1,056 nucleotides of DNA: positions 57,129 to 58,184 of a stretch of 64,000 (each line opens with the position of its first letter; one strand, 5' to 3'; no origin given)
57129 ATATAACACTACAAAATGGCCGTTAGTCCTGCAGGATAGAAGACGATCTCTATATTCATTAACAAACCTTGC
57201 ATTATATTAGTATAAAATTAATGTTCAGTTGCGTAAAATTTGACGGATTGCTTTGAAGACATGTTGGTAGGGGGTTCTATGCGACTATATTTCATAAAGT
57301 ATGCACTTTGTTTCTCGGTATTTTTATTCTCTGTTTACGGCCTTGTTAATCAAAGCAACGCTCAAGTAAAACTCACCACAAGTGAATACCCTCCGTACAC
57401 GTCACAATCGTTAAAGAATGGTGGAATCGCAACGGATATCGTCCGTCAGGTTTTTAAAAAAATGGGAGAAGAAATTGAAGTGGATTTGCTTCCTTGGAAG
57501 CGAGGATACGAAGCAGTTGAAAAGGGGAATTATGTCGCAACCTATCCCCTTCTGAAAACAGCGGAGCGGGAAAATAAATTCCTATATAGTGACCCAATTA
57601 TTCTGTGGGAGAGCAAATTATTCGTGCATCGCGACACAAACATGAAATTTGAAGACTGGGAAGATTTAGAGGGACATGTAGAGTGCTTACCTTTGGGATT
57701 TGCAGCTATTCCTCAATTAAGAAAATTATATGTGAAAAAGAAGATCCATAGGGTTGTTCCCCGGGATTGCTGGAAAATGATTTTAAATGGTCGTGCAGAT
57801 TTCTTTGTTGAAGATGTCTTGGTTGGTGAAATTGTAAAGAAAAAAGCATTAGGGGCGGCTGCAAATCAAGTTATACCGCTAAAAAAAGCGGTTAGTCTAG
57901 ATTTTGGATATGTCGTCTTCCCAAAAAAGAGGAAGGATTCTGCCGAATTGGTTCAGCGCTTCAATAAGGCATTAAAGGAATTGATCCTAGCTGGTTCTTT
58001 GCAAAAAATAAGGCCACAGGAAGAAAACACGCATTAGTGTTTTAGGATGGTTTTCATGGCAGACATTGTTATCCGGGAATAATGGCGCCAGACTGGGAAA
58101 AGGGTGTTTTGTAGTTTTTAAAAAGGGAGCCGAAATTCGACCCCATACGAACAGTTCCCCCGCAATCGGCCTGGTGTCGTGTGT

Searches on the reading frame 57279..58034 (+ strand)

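Call 26: search_protein_families(library=pfam, proteins=[window:57279-58034:+], max_evalue=0.01)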
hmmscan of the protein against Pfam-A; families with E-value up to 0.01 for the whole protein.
window:57279-58034:+ (252 aa): 1 family
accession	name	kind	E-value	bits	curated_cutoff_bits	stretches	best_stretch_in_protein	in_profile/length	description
PF00497.25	SBP_bac_3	-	9.2e-16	58.2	26.4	1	33-245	5-126/132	Bacterial extracellular solute-binding proteins, family 3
